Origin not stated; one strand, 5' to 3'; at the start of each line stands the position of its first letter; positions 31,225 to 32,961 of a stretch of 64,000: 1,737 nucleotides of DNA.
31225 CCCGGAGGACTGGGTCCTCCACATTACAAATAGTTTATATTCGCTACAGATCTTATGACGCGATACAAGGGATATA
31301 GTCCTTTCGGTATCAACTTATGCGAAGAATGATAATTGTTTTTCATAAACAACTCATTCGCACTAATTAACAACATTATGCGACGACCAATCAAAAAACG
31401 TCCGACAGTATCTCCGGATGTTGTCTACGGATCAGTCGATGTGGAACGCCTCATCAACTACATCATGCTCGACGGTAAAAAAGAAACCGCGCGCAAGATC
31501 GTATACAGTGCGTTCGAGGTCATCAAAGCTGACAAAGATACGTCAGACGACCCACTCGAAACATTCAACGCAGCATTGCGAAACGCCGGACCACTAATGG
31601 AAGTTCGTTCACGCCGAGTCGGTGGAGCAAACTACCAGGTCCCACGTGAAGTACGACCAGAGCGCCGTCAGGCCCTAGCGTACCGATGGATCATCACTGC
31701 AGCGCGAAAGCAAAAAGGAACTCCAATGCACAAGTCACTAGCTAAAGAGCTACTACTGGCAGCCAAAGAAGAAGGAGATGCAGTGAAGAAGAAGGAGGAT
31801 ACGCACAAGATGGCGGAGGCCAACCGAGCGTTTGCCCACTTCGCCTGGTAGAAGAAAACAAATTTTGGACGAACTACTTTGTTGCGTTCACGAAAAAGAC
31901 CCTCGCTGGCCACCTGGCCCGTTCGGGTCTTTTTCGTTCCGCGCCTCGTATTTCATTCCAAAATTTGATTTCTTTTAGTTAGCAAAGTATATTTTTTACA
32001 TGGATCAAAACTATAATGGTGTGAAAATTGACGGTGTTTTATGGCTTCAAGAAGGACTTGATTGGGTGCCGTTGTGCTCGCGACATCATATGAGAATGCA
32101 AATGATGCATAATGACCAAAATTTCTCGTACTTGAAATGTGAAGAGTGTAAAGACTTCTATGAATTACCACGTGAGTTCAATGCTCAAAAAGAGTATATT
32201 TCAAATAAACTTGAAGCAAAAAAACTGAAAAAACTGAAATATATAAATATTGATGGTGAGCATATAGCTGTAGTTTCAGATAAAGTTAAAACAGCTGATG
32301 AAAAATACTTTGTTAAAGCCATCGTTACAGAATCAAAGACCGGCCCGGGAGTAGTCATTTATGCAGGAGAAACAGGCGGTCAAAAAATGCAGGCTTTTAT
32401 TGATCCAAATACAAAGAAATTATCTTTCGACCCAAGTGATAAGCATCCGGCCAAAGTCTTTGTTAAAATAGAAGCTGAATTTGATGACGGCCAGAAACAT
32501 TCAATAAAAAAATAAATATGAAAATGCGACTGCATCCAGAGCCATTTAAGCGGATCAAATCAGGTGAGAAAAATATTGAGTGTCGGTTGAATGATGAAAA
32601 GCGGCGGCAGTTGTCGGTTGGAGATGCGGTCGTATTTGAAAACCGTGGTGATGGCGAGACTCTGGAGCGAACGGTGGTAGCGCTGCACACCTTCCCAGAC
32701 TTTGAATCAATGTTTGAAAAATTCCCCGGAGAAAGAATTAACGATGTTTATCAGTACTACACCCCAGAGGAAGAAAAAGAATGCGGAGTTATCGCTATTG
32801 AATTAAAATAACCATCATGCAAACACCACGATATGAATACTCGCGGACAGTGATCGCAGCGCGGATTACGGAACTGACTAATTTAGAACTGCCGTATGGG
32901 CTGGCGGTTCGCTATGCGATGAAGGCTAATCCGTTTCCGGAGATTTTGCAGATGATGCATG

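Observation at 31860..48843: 17-kb compositionally heterogeneous accessory block inserted between rpsG and fusA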

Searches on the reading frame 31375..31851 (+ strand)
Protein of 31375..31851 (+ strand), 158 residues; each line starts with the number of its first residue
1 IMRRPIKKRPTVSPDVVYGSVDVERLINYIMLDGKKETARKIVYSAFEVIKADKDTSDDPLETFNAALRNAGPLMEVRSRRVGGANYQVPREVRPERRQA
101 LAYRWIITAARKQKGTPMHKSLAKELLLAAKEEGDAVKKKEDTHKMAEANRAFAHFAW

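Call 8: search_protein_families(library=pfam, max_evalue=0.01, proteins=[window:31375-31851:+])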
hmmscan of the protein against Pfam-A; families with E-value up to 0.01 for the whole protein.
window:31375-31851:+ (158 aa): 1 family
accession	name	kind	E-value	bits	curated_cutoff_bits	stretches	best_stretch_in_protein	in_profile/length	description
PF00177.27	Ribosomal_S7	-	8.1e-59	197.9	24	1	3-151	2-148/148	Ribosomal protein S7p/S5e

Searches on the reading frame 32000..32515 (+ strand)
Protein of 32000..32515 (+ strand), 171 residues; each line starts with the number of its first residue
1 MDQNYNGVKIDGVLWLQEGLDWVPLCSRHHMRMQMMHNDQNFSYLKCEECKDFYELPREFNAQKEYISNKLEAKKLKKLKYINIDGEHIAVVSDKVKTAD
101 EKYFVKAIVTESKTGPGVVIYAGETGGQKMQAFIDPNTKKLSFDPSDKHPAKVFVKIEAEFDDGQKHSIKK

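Call 8: search_protein_families(library=pfam, max_evalue=0.01, proteins=[window:32000-32515:+])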
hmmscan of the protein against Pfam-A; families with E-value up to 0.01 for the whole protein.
window:32000-32515:+ (171 aa): 0 families

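Call 40: list_cluster_members(proteins=[P0001, window:32000-32515:+, window:34259-34654:-, window:34762-35208:-, window:37069-37425:-, window:45166-45585:+, window:48292-48612:-, window:32817-33941:+, window:43279-44811:-, window:31375-31851:+])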
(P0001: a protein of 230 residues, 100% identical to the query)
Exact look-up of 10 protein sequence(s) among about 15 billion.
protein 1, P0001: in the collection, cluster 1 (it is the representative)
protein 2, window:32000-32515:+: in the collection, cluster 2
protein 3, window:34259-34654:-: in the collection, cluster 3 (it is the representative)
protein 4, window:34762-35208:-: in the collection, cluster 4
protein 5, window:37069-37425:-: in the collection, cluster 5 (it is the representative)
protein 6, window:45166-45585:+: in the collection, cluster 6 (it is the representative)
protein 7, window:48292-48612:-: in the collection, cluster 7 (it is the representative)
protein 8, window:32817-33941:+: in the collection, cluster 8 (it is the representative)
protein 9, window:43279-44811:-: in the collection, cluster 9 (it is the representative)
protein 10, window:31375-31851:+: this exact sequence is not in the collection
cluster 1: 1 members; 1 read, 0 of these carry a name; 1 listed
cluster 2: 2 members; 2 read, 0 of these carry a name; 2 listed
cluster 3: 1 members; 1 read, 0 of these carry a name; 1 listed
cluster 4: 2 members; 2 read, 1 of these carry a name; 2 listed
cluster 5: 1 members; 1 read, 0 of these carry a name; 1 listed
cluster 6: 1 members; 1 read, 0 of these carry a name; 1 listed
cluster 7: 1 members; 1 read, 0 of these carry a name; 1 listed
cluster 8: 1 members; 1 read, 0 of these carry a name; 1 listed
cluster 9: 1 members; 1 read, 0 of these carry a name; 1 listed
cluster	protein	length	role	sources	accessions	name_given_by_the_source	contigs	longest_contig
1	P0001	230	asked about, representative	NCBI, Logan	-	-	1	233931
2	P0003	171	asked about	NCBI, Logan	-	-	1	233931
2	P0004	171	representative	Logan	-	-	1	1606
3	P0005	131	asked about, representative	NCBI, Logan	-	-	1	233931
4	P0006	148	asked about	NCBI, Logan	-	-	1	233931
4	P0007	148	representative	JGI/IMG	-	hypothetical protein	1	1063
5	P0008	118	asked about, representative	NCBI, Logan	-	-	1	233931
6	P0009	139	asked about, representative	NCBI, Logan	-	-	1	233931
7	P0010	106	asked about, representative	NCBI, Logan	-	-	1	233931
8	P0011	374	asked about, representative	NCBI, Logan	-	-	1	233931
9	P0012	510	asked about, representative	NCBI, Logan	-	-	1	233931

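Call 43: search_protein_families(library=phrogs, max_evalue=0.01, proteins=[window:32000-32515:+])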
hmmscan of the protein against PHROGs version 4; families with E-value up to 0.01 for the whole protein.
window:32000-32515:+ (171 aa): 0 families

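Call 44: search_protein_families(library=padloc, max_evalue=0.01, proteins=[window:32000-32515:+])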
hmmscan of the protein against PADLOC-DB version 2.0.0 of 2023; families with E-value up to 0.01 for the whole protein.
window:32000-32515:+ (171 aa): 0 families

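Call 45: search_protein_families(library=ncbifam, max_evalue=0.001, proteins=[window:32000-32515:+])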
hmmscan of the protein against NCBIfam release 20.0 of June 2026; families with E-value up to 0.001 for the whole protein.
window:32000-32515:+ (171 aa): 0 families

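Call 65: search_dna_similar(query=window:32000-32515:+, collection=phages, mode=protein, max_evalue=0.01, max_rows=8)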
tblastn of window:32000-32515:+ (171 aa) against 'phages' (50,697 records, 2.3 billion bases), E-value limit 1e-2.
No match.

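Call 66: find_homologous_proteins(query=window:32000-32515:+, max_evalue=0.001)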
Query window:32000-32515:+ (171 aa): 2 proteins with E <= 0.001 among 77 candidates.
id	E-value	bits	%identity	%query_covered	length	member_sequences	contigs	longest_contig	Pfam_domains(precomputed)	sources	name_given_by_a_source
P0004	6.3e-100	350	87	100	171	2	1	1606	-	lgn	-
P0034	1.3e-37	147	41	100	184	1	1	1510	-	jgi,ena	-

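Call 68: find_encoding_contigs(protein=P0034, flank=5000, max_places=3)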
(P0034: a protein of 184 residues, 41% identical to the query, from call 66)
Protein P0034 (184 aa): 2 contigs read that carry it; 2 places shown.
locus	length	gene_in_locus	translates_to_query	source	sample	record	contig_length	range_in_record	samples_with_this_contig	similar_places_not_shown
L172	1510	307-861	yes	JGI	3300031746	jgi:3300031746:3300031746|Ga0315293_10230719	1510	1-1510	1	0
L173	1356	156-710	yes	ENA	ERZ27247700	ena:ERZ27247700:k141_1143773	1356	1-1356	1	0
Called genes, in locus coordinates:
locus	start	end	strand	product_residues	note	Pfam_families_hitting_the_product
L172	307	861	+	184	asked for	-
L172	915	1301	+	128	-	-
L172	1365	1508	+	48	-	?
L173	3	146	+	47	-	?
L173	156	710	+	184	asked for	-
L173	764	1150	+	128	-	-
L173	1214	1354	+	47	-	?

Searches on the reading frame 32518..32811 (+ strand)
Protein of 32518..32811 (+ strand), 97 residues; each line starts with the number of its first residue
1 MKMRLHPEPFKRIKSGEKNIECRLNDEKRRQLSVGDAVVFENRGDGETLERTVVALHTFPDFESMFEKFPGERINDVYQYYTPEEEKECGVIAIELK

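Call 8: search_protein_families(library=pfam, max_evalue=0.01, proteins=[window:32518-32811:+])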
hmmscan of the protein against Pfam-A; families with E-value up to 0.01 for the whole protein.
window:32518-32811:+ (97 aa): 2 families
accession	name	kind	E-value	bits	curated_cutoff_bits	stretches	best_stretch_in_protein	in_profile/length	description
PF04266.20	ASCH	-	9.6e-09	36.3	21.2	1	3-96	1-99/103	ASCH domain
PF12961.13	DUF3850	-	0.00033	21.2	22.9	1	2-42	3-40/77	Domain of unknown function (DUF3850)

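Call 44: search_protein_families(library=padloc, max_evalue=0.01, proteins=[window:32518-32811:+])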
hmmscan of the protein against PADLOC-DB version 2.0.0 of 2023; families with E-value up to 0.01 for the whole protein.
window:32518-32811:+ (97 aa): 0 families
